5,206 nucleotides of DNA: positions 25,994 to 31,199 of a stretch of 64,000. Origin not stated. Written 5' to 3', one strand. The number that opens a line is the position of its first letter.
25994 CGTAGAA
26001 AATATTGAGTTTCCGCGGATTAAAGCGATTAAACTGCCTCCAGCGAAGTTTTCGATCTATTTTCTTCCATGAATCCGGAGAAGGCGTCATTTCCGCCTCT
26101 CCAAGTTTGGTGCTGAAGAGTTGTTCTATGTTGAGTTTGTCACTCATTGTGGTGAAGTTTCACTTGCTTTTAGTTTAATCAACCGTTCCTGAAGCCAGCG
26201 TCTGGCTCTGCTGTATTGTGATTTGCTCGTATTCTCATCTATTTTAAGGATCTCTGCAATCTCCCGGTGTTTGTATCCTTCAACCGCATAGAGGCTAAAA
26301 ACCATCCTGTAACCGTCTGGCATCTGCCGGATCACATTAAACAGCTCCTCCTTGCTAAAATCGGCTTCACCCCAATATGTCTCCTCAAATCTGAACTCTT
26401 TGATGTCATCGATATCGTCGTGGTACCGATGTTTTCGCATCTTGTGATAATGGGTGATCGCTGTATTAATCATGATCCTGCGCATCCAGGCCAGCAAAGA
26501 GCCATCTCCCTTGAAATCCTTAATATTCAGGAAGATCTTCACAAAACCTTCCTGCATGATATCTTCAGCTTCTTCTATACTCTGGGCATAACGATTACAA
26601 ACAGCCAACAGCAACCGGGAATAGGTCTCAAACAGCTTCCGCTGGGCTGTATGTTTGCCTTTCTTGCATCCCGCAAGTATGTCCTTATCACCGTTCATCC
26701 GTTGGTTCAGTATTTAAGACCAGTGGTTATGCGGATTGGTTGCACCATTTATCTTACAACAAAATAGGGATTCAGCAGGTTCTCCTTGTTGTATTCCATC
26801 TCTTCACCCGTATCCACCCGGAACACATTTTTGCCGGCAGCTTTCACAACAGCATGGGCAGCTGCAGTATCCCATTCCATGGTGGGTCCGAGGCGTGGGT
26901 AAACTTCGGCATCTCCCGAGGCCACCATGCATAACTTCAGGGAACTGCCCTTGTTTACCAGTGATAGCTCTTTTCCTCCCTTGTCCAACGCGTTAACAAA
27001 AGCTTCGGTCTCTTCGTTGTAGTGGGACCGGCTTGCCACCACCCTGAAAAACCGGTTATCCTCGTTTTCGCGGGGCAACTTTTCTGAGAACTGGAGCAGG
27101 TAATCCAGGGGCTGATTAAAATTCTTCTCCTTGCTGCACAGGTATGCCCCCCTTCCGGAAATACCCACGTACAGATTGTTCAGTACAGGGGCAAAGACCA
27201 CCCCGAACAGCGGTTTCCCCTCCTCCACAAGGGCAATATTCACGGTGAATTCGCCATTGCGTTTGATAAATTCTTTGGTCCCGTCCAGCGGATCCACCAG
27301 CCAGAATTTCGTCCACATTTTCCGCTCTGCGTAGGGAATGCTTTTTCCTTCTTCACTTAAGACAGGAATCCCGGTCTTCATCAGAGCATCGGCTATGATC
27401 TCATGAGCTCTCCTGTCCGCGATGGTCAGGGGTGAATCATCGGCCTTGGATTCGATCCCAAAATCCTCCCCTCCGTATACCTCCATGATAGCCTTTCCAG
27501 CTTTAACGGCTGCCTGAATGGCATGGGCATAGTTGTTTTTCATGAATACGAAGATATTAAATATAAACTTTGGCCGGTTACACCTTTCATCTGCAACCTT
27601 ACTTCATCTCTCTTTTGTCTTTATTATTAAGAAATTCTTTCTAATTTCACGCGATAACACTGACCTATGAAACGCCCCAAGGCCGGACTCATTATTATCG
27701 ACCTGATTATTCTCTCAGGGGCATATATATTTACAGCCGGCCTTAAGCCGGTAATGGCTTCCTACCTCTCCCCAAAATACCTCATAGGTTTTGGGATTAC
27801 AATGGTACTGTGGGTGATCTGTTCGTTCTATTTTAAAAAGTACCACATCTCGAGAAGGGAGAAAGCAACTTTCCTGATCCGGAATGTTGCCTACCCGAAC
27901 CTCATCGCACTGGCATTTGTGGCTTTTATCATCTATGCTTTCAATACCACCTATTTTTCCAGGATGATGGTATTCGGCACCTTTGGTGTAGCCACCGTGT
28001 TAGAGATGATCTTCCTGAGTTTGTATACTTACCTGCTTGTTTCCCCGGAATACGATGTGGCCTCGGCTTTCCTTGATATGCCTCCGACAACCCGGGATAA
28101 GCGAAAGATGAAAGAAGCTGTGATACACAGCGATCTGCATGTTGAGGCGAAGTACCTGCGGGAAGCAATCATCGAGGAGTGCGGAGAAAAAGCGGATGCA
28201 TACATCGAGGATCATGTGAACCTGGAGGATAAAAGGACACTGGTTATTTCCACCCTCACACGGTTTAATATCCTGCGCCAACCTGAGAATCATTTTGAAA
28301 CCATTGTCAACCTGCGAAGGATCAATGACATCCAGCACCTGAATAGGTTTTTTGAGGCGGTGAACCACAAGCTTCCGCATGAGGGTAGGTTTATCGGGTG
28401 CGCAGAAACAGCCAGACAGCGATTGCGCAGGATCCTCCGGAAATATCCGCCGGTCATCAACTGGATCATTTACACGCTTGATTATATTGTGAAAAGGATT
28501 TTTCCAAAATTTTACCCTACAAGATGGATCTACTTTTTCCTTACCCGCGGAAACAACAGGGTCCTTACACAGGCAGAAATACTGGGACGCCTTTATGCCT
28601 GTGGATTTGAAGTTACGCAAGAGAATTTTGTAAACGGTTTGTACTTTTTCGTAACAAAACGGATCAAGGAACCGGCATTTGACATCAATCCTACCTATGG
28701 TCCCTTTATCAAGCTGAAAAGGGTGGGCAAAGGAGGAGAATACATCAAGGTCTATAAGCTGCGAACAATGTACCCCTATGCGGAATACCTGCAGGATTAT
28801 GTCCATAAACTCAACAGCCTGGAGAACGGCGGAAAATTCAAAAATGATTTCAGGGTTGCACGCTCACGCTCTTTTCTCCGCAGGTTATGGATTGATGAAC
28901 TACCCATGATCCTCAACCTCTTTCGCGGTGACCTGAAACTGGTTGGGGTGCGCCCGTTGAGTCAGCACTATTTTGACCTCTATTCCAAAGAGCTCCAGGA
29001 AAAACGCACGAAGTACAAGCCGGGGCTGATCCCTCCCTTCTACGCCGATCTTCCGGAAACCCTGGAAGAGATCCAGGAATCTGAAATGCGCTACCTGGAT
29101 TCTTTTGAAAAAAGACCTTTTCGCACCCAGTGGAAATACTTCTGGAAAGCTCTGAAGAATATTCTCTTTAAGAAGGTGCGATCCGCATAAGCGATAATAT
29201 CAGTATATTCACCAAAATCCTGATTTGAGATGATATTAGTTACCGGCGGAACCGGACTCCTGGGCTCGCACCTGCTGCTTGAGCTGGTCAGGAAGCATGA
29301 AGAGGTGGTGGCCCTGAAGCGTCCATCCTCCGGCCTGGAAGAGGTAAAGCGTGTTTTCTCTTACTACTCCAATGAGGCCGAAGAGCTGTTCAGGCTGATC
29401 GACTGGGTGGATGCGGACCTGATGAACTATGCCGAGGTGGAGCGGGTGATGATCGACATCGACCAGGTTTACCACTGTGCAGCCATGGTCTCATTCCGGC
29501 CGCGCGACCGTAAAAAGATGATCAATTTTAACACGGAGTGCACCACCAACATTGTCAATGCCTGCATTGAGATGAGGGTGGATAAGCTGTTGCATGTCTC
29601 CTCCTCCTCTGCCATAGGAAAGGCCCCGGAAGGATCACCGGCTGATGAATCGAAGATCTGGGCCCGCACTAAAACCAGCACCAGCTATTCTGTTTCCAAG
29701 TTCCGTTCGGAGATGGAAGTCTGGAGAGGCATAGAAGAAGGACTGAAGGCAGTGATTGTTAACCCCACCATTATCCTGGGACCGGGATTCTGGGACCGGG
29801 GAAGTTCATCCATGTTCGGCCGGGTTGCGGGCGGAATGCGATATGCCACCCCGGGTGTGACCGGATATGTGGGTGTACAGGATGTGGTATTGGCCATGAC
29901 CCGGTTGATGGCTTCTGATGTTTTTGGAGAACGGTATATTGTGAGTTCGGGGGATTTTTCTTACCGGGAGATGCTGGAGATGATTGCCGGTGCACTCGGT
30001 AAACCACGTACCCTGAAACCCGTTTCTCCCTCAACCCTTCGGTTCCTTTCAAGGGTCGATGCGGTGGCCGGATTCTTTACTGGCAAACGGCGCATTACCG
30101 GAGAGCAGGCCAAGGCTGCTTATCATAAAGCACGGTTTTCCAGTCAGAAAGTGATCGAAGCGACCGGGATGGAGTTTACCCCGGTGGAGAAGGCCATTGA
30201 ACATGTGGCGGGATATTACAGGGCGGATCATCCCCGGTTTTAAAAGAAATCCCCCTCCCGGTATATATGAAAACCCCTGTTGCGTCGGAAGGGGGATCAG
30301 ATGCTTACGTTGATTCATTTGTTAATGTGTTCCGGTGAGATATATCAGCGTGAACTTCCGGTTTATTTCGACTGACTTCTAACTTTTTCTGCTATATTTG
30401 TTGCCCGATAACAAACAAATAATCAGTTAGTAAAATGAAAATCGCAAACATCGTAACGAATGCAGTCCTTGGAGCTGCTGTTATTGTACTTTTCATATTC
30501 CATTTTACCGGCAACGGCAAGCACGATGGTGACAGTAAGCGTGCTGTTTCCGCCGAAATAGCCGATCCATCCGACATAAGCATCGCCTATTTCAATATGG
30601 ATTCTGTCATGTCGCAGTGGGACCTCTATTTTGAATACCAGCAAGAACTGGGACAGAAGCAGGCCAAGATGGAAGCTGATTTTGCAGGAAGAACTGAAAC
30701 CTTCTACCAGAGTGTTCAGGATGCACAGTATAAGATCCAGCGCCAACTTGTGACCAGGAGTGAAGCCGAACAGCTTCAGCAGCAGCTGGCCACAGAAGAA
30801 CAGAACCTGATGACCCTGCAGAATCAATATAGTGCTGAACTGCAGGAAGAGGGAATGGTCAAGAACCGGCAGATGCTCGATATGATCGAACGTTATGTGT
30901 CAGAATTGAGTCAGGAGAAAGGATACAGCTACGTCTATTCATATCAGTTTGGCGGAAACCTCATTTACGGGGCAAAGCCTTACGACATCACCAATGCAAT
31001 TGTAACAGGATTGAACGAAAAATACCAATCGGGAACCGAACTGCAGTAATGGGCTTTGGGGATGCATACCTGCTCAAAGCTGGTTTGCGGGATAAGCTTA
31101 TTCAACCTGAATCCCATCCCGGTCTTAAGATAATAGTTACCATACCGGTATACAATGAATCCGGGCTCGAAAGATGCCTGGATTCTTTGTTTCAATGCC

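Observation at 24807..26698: ECF sigma factor translationally coupled to an anti-sigma-like membrane protein that ends in a T9SS type B sorting domain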

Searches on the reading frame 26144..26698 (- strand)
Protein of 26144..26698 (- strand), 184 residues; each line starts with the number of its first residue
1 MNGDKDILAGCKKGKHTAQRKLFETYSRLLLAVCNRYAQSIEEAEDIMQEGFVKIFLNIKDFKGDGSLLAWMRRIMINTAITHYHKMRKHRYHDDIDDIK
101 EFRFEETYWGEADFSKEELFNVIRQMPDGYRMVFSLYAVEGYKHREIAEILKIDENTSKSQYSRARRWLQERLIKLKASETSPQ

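Call 3: search_protein_families(library=pfam, proteins=[window:26144-26698:-], max_evalue=1)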
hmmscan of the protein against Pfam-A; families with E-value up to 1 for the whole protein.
window:26144-26698:- (184 aa): 7 families
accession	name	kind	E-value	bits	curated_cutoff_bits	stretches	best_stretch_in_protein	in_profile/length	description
PF04542.20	Sigma70_r2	-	2.4e-15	56.5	24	1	22-86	1-67/71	Sigma-70 region 2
PF08281.18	Sigma70_r4_2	-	8.4e-15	54.6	25.7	1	117-169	2-54/54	Sigma-70, region 4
PF07638.17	Sigma70_ECF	-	1.5e-05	25.4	21.1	1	7-173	7-183/185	ECF sigma factor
PF04545.22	Sigma70_r4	-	0.0012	18.7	24.1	1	123-170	2-49/50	Sigma-70, region 4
PF22233.2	PhyR_sigma-like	-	0.0013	18.9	27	1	133-158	11-36/50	Response regulator PhyR, sigma-like domain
PF12645.13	HTH_16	-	0.011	16.3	22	1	8-63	4-65/65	Helix-turn-helix domain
PF00196.25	GerE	-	0.19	11.8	23.5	1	137-160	13-36/57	Bacterial regulatory proteins, luxR family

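Call 4: search_protein_families(library=ncbifam, proteins=[window:26144-26698:-], max_evalue=1)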
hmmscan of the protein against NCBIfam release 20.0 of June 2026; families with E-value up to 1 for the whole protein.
window:26144-26698:- (184 aa): 103 families (the best 25 are shown)
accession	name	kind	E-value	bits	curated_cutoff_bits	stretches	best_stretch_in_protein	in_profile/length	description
TIGR02937.1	sigma70-ECF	superfamily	7.1e-29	100.6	42.9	1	18-173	2-165/165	sigma-70 family RNA polymerase sigma factor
NF008888.0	PRK11922.1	equivalog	4.8e-28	98.3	204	1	4-174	17-197/231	RNA polymerase sigma factor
TIGR02985.1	Sig70_bacteroi1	subfamily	7e-25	88.1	126.4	1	20-173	4-162/162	RNA polymerase sigma-70 factor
NF007225.0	PRK09643.1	equivalog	3.5e-22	79.1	190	1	3-181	13-190/204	RNA polymerase sigma factor SigM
NF058625.1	sigma_PG0214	equivalog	7.6e-22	77.8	130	1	24-180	11-168/170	GFO_1088 family ECF-type sigma factor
NF004113.0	PRK05602.1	equivalog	9.5e-21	74.4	208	1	3-180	31-208/211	RNA polymerase sigma factor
TIGR02950.1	SigM_subfam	subfamily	1.1e-20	74.1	147.95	1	22-173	5-158/159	RNA polymerase sigma factor, SigM family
NF006930.0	PRK09415.1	subfamily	1.8e-20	73.6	198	1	15-174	14-176/179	RNA polymerase factor sigma C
NF007216.0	PRK09638.1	equivalog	2.7e-20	72.9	194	1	4-170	5-171/180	RNA polymerase sigma factor SigY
TIGR02947.1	SigH_actino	hypoth_equivalog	4.1e-20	72.3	251.55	1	30-176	24-182/193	RNA polymerase sigma-70 factor, TIGR02947 family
TIGR02939.1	RpoE_Sigma70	equivalog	4.8e-20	72.4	236.15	1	4-174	7-187/190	RNA polymerase sigma factor RpoE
TIGR02954.1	Sig70_famx3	hypoth_equivalog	1.1e-19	70.8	188.5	1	10-173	9-167/170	RNA polymerase sigma-70 factor, TIGR02954 family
NF007223.0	PRK09641.1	equivalog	6.3e-19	68.5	209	1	9-174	10-185/187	RNA polymerase sigma factor SigW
NF006089.0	PRK08241.1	subfamily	9.6e-18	64.3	240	2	12-92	17-97/343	RNA polymerase subunit sigma-70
NF007222.0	PRK09640.1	equivalog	1.4e-17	63.8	194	1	19-175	28-184/188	RNA polymerase sigma factor SigX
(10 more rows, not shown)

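Call 55: search_solved_structures(query=window:26144-26698:-, max_evalue=1e-8)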
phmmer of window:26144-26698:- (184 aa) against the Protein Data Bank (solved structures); distinct sequences matched with E-value up to 1e-8: 7.
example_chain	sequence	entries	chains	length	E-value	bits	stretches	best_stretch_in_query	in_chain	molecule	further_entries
6in7_B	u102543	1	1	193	6.9e-15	58.9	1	4-173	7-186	RNA polymerase sigma-H factor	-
8z6g_B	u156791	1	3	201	7e-15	58.9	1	4-173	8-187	RNA polymerase sigma factor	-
1or7_A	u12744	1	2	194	1.3e-14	58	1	7-172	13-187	RNA polymerase sigma-E factor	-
6jbq_F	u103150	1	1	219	1.6e-14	57.7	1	7-172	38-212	ECF RNA polymerase sigma-E factor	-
5wuq_A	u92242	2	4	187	2.5e-13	53.8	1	10-173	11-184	ECF RNA polymerase sigma factor SigW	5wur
6jcy_F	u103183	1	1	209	5.1e-13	52.8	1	36-173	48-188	ECF RNA polymerase sigma factor SigH,ECF RNA polymerase sigma factor SigE,ECF RNA polymera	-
5zx2_F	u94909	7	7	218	3.6e-12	50.1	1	36-173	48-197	ECF RNA polymerase sigma factor SigH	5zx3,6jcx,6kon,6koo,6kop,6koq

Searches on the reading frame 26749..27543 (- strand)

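Call 35: search_protein_families(library=pfam, proteins=[window:26749-27543:-], max_evalue=0.01)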
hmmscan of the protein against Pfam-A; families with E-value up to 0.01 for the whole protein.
window:26749-27543:- (264 aa): 1 family
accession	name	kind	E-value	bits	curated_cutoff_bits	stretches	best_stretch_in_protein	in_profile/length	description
PF00459.30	Inositol_P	-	2e-49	169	27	1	5-246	6-241/271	Inositol monophosphatase family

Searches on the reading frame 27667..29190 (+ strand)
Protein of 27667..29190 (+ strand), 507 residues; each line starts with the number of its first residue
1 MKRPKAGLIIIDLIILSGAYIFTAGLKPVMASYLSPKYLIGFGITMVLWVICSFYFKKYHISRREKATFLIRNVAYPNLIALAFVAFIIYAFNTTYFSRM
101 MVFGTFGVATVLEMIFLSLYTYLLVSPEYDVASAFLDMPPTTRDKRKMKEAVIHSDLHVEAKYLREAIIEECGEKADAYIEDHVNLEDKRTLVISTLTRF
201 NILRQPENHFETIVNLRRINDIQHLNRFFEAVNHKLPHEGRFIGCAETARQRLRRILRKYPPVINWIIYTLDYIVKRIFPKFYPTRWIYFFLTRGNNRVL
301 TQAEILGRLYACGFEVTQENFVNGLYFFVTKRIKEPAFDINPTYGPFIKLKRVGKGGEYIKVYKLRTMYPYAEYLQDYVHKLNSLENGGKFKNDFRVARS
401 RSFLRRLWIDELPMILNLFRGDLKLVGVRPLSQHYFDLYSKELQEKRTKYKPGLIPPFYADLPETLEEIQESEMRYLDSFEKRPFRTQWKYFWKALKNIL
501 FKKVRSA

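Call 57: search_protein_families(library=pfam, proteins=[window:27667-29190:+], max_evalue=0.001)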
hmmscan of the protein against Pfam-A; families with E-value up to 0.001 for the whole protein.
window:27667-29190:+ (507 aa): 2 families
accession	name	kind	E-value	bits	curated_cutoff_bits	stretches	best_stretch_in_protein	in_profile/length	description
PF02397.22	Bac_transf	-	1.5e-20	74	27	1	346-499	35-177/179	Bacterial sugar transferase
PF13727.12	CoA_binding_3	-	0.00091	19.7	25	0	59-124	6-69/175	CoA-binding domain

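Call 81: search_protein_families(library=ncbifam, proteins=[window:27667-29190:+], max_evalue=1)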
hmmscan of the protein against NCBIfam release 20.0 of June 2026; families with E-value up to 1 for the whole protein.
window:27667-29190:+ (507 aa): 10 families
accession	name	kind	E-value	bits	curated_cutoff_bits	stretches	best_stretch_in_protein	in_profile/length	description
TIGR03025.1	EPS_sugtrans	subfamily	6.6e-25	88.2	295.55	2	349-454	295-393/445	exopolysaccharide biosynthesis polyprenyl glycosylphosphotransferase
TIGR03022.1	WbaP_sugtrans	subfamily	1.2e-19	71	403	2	348-454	295-405/456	undecaprenyl-phosphate galactose phosphotransferase WbaP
TIGR03023.1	WcaJ_sugtrans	equivalog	1.4e-18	67.5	410.75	2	349-454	300-397/453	undecaprenyl-phosphate glucose phosphotransferase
NF041877.1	EPS_EpsZ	equivalog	2e-14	53.1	800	1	346-455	299-409/459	exopolysaccharide biosynthesis polyisoprenyl-phosphate hexose-1-phosphate transferase EpsZ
TIGR03013.1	EpsB_2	subfamily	1.1e-13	51.1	393.35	1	347-454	290-389/443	TIGR03013 family XrtA/PEP-CTERM system glycosyltransferase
NF052601.1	undeca_RfbP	equivalog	2.3e-12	46.7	330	1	347-454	80-191/244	undecaprenyl-phosphate galactose phosphotransferase family protein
NF011751.0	PRK15204.1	equivalog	1.2e-09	37.3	907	1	350-454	317-425/476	undecaprenyl-phosphate galactose phosphotransferase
NF007518.0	PRK10124.1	equivalog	2e-08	33.4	684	1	345-454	306-408/464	undecaprenyl-phosphate glucose phosphotransferase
NF050817.1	PolSacchBiosHfsE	equivalog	5.5e-06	25.4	750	1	347-431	307-382/467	polysaccharide biosynthesis protein HfsE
NF045514.1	glycotran_HepC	equivalog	6.1e-06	25.7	140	1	352-431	157-212/220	heterocyst development glycosyltransferase HepC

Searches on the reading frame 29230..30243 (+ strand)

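Call 57: search_protein_families(library=pfam, proteins=[window:29230-30243:+], max_evalue=0.001)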
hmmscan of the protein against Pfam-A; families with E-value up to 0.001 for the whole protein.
window:29230-30243:+ (337 aa): 8 families
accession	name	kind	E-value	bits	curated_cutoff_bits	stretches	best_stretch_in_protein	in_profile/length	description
PF01370.27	Epimerase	-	2.7e-29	102.7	20.9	1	2-228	1-226/240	NAD dependent epimerase/dehydratase family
PF07993.18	NAD_binding_4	-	2.4e-23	83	20.1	1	4-197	1-214/258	Male sterility protein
PF16363.11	GDP_Man_Dehyd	-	1.4e-19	71.2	27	1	3-162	1-162/332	GDP-mannose 4,6 dehydratase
PF01073.25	3Beta_HSD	-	3.8e-15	56.1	22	1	3-186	1-185/280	3-beta hydroxysteroid dehydrogenase/isomerase family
PF02719.21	Polysacc_synt_2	-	4.9e-11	42.8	20.2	1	2-129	1-132/293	Polysaccharide biosynthesis protein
PF04321.23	RmlD_sub_bind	-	4.5e-08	32.9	27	1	2-164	3-136/287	RmlD substrate binding domain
PF13460.12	NAD_binding_10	-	5.9e-08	33.2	27.2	1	6-179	1-143/184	NAD(P)H-binding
PF08659.16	KR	-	0.00039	20.8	22.6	1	2-129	3-140/180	KR domain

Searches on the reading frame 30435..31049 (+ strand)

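Call 57: search_protein_families(library=pfam, proteins=[window:30435-31049:+], max_evalue=0.001)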
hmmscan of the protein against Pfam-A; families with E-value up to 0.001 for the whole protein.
window:30435-31049:+ (204 aa): 1 family
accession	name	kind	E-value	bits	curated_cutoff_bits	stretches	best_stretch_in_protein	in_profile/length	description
PF03938.19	OmpH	-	4.3e-19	69.6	32.4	1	50-193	2-141/141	Outer membrane protein (OmpH-like)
